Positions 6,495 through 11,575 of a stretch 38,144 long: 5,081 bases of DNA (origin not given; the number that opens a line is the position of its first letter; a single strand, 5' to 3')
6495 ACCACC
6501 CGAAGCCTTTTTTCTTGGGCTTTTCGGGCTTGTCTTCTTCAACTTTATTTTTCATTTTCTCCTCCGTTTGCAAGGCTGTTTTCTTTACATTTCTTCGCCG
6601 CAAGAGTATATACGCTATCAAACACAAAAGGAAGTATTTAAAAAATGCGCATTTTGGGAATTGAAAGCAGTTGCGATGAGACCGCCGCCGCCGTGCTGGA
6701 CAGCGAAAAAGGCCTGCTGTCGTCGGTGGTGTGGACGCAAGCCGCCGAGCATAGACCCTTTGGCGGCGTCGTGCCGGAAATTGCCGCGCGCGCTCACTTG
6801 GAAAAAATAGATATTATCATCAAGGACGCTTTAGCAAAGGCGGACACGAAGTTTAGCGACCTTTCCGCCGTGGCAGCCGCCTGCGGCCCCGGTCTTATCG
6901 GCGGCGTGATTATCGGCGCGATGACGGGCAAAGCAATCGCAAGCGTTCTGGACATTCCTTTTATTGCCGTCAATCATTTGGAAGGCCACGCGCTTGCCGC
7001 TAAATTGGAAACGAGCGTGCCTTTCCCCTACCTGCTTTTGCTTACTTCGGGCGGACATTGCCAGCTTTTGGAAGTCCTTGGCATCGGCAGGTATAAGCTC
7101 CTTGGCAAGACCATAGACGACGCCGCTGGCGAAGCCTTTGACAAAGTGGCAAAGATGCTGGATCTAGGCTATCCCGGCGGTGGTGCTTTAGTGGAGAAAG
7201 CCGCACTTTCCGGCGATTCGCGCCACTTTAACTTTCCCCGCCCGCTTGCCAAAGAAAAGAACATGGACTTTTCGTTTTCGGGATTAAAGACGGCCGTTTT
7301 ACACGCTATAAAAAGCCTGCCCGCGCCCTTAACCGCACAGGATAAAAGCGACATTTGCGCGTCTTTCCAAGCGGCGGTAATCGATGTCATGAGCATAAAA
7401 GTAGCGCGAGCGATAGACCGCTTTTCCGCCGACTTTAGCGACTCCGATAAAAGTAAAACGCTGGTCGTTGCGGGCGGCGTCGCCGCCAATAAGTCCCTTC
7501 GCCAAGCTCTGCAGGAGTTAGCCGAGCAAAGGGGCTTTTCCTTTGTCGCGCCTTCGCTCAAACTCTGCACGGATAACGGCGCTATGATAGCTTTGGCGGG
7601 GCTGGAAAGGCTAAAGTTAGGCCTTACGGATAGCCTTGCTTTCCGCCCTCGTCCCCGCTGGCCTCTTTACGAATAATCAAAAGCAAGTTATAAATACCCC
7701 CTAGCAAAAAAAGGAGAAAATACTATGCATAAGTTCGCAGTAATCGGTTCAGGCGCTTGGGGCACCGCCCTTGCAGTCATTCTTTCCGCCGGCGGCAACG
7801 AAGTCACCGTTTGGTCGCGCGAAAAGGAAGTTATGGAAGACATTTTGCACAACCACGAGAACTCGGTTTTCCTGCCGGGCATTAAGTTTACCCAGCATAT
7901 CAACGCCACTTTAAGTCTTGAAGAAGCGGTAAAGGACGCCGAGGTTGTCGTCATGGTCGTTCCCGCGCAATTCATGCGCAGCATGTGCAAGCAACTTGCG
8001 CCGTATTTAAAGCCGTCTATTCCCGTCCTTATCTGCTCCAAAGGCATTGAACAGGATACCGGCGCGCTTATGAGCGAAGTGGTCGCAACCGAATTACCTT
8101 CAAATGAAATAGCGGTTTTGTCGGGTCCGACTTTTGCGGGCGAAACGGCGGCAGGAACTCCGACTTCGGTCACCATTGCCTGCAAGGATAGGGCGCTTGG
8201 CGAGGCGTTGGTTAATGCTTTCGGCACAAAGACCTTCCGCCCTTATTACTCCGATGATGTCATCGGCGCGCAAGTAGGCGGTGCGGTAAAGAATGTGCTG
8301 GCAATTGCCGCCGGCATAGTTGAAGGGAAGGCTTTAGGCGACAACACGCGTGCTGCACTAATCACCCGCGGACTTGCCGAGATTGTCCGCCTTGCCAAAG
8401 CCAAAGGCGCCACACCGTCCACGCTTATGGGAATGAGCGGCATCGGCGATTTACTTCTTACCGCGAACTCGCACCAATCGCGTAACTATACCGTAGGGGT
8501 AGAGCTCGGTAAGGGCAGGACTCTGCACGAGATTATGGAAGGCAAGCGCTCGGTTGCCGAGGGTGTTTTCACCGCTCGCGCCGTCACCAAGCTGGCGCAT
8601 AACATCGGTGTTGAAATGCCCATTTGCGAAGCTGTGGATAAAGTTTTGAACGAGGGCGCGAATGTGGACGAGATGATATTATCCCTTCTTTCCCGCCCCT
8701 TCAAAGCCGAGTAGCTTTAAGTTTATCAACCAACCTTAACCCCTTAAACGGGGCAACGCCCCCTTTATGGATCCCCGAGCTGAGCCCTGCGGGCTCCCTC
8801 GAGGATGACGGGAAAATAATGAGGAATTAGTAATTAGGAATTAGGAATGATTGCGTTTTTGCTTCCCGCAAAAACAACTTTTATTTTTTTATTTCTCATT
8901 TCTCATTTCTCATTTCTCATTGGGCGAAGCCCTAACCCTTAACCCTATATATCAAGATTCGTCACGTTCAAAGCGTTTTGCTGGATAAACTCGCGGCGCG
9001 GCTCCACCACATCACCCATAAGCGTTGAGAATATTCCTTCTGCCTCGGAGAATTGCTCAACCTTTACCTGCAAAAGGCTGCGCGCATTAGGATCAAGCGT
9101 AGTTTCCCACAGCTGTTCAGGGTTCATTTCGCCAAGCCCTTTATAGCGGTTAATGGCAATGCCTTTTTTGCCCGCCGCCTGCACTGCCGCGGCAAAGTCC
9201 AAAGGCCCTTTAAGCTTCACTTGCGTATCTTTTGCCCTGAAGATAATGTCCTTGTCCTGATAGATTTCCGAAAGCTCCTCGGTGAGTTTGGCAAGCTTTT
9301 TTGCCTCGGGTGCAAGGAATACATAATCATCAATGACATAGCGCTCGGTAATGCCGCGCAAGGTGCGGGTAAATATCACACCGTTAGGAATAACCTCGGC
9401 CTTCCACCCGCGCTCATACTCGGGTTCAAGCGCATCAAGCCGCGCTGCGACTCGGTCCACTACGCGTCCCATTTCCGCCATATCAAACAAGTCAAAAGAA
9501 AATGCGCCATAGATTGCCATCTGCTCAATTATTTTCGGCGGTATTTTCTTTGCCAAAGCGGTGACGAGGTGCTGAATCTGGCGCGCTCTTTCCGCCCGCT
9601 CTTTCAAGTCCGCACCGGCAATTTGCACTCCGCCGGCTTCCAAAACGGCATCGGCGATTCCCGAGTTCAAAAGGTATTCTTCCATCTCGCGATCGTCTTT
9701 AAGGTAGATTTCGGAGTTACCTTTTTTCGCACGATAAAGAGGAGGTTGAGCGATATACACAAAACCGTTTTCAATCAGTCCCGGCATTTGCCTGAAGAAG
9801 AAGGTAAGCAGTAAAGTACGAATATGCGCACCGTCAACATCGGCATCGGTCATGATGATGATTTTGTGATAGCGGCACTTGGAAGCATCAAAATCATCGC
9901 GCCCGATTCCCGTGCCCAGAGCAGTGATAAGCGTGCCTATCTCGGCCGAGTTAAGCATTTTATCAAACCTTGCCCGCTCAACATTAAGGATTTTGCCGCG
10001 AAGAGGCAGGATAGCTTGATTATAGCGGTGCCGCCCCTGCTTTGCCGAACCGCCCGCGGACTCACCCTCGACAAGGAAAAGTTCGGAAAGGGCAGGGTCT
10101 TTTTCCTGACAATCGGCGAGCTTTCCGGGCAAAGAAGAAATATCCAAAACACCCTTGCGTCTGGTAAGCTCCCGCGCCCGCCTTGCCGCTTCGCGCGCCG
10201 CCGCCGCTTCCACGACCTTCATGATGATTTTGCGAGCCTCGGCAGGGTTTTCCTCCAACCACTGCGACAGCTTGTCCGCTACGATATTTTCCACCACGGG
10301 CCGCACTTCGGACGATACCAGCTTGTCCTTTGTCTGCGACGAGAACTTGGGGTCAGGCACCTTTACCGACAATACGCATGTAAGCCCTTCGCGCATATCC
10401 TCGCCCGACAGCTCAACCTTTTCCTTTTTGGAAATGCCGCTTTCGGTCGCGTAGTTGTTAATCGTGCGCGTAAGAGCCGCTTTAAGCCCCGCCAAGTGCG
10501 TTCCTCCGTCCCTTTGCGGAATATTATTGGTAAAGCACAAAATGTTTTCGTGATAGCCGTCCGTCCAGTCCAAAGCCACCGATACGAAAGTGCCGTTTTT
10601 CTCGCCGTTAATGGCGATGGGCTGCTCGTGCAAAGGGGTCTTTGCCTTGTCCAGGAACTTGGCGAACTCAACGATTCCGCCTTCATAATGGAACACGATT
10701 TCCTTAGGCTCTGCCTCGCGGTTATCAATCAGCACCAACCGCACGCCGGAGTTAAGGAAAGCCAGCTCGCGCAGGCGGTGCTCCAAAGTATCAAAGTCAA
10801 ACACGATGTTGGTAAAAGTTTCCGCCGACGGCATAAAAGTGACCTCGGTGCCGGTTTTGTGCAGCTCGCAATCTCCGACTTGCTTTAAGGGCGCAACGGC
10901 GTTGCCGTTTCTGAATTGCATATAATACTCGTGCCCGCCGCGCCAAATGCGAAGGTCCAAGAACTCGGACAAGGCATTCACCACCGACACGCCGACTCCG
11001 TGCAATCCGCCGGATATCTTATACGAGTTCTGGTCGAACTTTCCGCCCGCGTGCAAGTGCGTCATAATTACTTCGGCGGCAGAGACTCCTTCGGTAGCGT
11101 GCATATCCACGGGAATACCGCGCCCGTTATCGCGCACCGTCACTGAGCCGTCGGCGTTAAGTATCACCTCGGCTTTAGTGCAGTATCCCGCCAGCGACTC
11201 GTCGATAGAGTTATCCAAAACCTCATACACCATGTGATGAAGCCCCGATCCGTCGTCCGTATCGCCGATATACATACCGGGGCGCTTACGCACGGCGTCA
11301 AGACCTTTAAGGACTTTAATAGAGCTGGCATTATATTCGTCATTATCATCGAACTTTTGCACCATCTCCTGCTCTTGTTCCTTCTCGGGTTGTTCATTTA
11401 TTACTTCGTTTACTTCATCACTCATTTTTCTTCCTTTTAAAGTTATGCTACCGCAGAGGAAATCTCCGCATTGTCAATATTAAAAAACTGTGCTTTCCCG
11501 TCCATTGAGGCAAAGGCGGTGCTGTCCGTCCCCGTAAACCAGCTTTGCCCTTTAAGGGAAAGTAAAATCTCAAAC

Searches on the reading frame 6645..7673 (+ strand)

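Call 50: search_protein_families(library=pfam, proteins=[window:6645-7673:+])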
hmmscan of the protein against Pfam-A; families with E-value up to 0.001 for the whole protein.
window:6645-7673:+ (343 aa): 2 families
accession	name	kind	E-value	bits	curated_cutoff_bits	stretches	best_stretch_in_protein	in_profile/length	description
PF00814.31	TsaD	-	3.4e-92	309.3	24.8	1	24-316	2-263/264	tRNA N6-adenosine threonylcarbamoyltransferase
PF22521.2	HypF_C_2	-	1e-05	25.9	27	1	212-312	141-236/241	Carbamoyltransferase, Kae1-like Domain, second subdomain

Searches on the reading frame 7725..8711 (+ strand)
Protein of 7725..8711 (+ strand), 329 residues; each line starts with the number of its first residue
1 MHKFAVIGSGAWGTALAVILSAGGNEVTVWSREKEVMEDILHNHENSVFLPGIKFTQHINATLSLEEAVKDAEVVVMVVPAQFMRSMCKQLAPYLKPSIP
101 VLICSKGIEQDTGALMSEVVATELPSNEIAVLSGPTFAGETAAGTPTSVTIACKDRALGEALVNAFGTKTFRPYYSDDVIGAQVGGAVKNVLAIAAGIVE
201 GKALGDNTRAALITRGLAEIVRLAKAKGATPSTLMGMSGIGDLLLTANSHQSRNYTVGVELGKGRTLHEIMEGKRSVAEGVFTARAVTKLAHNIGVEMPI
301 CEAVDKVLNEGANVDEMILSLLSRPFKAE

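Call 50: search_protein_families(library=pfam, proteins=[window:7725-8711:+])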
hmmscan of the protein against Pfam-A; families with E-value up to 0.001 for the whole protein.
window:7725-8711:+ (329 aa): 9 families
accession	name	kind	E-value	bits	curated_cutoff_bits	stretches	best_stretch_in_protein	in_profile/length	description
PF01210.29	NAD_Gly3P_dh_N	-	1.9e-53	181.1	23.1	1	4-157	2-156/158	NAD-dependent glycerol-3-phosphate dehydrogenase N-terminus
PF07479.19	NAD_Gly3P_dh_C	-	7.5e-52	175.7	25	1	178-318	1-141/142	NAD-dependent glycerol-3-phosphate dehydrogenase C-terminus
PF20618.3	GPD_NAD_C_bact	-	3.7e-21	75.9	27.6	1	238-304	1-66/66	Bacterial GPD, NAD-dependent C-terminal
PF02558.23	ApbA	-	9.2e-11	42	22.2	1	5-111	2-106/150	Ketopantoate reductase PanE/ApbA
PF03807.23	F420_oxidored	-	7.9e-10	39.7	21.6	1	3-97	1-85/94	NADP oxidoreductase coenzyme F420-dependent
PF03446.21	NAD_binding_2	-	2.2e-09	38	21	1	3-147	1-130/161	NAD binding domain of 6-phosphogluconate dehydrogenase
PF07991.19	KARI_N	-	3.8e-05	23.8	20.6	1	3-107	6-96/165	Acetohydroxy acid isomeroreductase, NADPH-binding domain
PF00070.33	Pyr_redox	-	0.00021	22.2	22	0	3-43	1-45/82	Pyridine nucleotide-disulphide oxidoreductase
PF02423.21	OCD_Mu_crystall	-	0.00099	18.6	24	0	3-82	131-204/314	Ornithine cyclodeaminase/mu-crystallin family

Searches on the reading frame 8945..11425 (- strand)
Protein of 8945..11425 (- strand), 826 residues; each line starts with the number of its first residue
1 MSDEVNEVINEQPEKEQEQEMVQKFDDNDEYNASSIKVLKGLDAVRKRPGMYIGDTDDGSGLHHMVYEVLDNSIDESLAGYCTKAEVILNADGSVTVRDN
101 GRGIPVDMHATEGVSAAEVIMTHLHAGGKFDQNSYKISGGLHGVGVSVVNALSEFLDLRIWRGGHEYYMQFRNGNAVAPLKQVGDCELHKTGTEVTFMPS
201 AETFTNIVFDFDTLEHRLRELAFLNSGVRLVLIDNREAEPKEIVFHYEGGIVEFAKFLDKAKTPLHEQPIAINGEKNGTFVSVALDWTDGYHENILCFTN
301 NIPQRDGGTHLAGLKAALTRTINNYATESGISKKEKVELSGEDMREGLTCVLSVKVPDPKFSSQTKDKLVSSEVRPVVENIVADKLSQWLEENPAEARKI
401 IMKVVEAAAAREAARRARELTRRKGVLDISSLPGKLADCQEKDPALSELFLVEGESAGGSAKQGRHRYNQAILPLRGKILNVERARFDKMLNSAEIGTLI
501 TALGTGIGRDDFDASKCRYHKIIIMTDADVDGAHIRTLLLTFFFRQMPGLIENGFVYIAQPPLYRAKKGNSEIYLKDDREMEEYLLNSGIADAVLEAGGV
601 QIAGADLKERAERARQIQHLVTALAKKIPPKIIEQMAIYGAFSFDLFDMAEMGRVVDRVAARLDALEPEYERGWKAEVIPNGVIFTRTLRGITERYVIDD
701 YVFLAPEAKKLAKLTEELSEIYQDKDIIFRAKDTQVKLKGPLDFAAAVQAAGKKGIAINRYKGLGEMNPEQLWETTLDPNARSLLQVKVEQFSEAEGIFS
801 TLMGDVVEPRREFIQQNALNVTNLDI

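Call 46: find_related_loci(query=window:8945-11425:-, collection=genome_contigs, flank=3000)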
Query window:8945-11425:- (826 aa) in genome_contigs; peptide patterns used: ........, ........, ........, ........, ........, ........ (x = any residue, [..] = any of these).
600 stretches matched a pattern (row limit reached: there are more); 600 encode a relative of the query (tblastn E <= 1e-3); the best 80 are kept; 80 distinct loci.
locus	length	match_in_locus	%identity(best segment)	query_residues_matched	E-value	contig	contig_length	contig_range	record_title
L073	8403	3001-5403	67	27-826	0e+0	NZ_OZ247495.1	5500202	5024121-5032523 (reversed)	MAG: Pelagibius sp. isolate f3932a26-9111-4292-82b1-e77643cc5a8c chromosome 1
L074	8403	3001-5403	66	28-826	0e+0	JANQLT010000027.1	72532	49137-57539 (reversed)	MAG: Kiloniellales bacterium isolate PL25a_bin.68 k99_189734, whole genome shotgun sequence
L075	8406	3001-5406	67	28-826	0e+0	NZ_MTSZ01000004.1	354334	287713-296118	Kiloniella majae strain M56.1 Contig4, whole genome shotgun sequence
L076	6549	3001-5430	66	29-826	0e+0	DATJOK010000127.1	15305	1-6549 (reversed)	MAG TPA_asm: Stellaceae bacterium isolate SMAG_U14885 k141_747432, whole genome shotgun sequence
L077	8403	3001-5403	65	27-826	0e+0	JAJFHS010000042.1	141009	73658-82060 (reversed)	MAG: Hyphomicrobiales bacterium isolate OFTM307 OFTM307_41, whole genome shotgun sequence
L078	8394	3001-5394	64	29-826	0e+0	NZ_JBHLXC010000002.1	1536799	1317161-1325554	Pseudochelatococcus lubricantis strain CCM 8528 platanus_K_default_2, whole genome shotgun sequence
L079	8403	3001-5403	64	26-826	0e+0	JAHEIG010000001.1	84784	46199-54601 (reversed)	MAG: Rhodobiaceae bacterium isolate Ww491 NODE_272_length_84784_cov_3.494395, whole genome shotgun sequence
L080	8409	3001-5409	65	30-826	0e+0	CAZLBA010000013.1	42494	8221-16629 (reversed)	MAG TPA_asm: uncultured Beijerinckia sp. isolate SRP193358_co1_606 genome assembly, contig: NODE_1726_length_42494_cov_5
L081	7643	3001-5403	64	27-826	0e+0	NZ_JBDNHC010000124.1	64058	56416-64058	MAG: Sneathiella sp. isolate concoct.243.ELB k141_984208, whole genome shotgun sequence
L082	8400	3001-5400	64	27-826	0e+0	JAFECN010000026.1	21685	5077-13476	MAG: Proteobacteria bacterium isolate SZAS-34 CK_MAG-97__26__length-21685, whole genome shotgun sequence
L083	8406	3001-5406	64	31-826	0e+0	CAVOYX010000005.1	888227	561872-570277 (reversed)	MAG: uncultured Alphaproteobacteria bacterium isolate MFD09779.bin.2.168 genome assembly, contig: contig_6005, whole gen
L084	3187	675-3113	64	17-826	0e+0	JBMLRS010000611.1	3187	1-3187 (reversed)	MAG: Elsteraceae bacterium isolate LE_400138 NODE_56679_length_3187_cov_4.386973, whole genome shotgun sequence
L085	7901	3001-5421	64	27-826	0e+0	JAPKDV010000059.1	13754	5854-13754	MAG: Alphaproteobacteria bacterium isolate ANT-99 NODE_3964_length_13754_cov_7.992554, whole genome shotgun sequence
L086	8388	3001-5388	64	30-825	0e+0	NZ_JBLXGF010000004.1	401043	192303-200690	MAG: Hoeflea sp. isolate ET04-10 T04maxbin_out.017_metabat.1RE.5K@4, whole genome shotgun sequence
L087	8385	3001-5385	64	30-826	0e+0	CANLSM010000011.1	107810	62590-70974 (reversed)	uncultured Rhodobacteraceae bacterium isolate 2-248-G.fasta genome assembly, contig: NODE_11, whole genome shotgun seque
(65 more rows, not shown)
